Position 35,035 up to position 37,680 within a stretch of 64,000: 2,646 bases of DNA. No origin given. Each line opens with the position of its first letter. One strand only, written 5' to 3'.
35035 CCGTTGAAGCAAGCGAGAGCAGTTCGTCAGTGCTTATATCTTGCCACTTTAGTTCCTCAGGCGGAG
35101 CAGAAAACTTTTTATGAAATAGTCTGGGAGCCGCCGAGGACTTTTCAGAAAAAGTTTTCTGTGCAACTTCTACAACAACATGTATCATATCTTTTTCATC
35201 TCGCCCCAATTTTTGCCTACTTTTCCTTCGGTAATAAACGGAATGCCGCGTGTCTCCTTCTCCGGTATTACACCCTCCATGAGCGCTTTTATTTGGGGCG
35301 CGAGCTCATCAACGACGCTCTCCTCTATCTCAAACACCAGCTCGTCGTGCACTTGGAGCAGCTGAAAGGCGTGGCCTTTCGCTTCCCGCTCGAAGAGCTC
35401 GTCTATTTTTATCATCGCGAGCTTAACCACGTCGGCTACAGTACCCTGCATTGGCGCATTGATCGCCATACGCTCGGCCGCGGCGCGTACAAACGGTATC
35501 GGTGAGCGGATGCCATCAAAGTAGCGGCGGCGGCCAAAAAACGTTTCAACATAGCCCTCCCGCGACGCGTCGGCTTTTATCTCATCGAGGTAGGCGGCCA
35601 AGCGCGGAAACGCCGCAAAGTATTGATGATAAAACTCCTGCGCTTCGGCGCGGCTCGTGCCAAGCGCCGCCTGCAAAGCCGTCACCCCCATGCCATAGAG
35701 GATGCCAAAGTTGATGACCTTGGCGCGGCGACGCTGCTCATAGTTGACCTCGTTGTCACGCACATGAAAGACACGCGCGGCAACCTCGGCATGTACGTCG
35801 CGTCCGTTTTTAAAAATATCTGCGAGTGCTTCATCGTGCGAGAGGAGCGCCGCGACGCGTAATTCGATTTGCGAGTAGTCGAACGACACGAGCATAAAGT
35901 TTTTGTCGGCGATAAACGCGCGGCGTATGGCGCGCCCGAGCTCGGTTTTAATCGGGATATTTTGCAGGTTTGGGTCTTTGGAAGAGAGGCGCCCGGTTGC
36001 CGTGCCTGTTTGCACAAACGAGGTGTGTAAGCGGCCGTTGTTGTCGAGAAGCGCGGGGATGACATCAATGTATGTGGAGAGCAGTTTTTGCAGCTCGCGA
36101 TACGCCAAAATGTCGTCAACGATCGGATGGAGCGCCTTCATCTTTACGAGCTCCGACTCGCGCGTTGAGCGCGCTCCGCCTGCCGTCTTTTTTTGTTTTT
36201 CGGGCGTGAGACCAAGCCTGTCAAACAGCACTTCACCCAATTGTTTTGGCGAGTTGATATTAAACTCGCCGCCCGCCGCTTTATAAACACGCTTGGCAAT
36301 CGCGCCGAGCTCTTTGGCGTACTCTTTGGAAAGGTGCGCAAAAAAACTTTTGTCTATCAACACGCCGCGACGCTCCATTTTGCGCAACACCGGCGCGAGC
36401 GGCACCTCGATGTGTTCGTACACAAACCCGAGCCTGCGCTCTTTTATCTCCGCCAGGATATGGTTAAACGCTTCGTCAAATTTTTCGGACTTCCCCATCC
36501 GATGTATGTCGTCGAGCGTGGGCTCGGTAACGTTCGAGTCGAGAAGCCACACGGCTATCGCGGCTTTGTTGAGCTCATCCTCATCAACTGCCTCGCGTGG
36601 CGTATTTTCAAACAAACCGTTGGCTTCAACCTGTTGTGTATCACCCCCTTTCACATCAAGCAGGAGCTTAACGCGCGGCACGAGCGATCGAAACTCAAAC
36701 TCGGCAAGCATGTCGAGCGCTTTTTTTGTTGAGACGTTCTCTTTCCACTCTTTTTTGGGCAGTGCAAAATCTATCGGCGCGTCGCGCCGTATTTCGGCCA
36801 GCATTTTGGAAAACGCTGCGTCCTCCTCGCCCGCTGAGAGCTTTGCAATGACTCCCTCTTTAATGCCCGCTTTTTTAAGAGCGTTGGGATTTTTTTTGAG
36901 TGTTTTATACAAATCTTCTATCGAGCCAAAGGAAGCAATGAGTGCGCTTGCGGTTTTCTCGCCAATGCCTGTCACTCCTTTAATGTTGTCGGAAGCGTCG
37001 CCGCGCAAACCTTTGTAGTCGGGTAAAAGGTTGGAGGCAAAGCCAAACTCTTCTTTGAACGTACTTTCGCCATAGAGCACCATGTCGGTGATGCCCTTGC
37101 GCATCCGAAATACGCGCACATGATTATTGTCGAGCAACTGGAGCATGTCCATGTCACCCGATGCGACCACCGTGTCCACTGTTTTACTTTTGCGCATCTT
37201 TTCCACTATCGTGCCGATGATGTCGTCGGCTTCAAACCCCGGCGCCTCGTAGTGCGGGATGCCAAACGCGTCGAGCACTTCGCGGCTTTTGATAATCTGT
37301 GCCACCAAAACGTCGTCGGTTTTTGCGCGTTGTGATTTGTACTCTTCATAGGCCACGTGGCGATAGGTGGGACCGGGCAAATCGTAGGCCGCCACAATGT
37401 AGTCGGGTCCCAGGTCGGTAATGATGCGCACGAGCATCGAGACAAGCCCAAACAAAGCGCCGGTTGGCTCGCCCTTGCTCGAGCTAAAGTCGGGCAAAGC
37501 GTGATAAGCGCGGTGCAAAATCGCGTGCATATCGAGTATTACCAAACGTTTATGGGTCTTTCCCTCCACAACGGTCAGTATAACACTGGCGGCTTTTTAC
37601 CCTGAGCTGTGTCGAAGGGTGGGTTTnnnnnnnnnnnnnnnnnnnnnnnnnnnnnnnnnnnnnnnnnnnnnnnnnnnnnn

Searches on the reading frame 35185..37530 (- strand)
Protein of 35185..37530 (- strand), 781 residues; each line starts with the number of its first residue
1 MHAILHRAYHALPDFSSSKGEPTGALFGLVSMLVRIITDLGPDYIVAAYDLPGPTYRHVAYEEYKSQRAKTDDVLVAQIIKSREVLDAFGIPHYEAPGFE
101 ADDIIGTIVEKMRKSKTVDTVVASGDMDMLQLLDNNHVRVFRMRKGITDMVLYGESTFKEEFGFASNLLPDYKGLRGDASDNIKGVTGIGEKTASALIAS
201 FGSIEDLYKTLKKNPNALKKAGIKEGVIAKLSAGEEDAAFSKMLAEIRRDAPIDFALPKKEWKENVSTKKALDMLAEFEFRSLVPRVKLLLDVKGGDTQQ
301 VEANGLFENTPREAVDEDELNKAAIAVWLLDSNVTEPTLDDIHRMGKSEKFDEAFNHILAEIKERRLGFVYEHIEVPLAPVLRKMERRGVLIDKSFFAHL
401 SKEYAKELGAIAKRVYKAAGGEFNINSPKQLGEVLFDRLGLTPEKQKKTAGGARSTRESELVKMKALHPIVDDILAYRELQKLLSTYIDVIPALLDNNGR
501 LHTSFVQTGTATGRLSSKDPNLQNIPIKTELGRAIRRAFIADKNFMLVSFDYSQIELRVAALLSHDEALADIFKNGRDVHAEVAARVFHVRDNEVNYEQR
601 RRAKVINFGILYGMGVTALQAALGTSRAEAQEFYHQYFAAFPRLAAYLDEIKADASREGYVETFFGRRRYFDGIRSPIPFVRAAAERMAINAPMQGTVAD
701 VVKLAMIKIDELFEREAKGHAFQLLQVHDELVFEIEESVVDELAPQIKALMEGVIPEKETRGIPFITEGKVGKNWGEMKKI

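Call 54: find_encoding_contigs(protein=window:35185-37530:-, flank=10000, max_places=3)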
Protein window:35185-37530:- (781 aa): 2 contigs read that carry it; 2 places shown.
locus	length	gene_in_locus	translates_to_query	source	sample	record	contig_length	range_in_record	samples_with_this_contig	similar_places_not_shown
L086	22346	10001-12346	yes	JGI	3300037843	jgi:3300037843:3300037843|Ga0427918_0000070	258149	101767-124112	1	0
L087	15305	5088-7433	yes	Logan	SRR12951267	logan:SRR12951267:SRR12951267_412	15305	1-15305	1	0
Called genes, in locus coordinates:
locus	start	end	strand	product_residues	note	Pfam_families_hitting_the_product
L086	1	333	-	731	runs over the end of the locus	PF00912:Transgly, PF00905:Transpeptidase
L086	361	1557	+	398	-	PF00579:tRNA-synt_1b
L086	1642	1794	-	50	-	-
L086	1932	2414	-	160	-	PF02075:RuvC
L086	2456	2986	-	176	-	PF20772:TACO1_YebC_N, PF01709:Transcrip_reg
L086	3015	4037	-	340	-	PF05496:RuvB_N, PF00004:AAA, PF07728:AAA_5, PF17864:AAA_lid_4, PF05491:WHD_RuvB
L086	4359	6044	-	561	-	PF05157:MshEN (weak), PF00437:T2SSE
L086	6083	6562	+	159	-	PF02367:TsaE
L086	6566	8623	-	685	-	PF17957:Big_7, PF19077:Big_13 (weak), PF16656:Pur_ac_phosph_N (weak)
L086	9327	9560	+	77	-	-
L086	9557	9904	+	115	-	PF02452:PemK_toxin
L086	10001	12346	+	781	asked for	PF02739:5_3_exonuc_N, PF01367:5_3_exonuc, PF00476:DNA_pol_A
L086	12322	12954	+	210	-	-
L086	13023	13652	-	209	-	PF12917:YfbR-like, PF13023:HD_3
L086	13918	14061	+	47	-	PF04964:Flp_Fap (weak)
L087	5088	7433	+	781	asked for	PF02739:5_3_exonuc_N, PF01367:5_3_exonuc, PF00476:DNA_pol_A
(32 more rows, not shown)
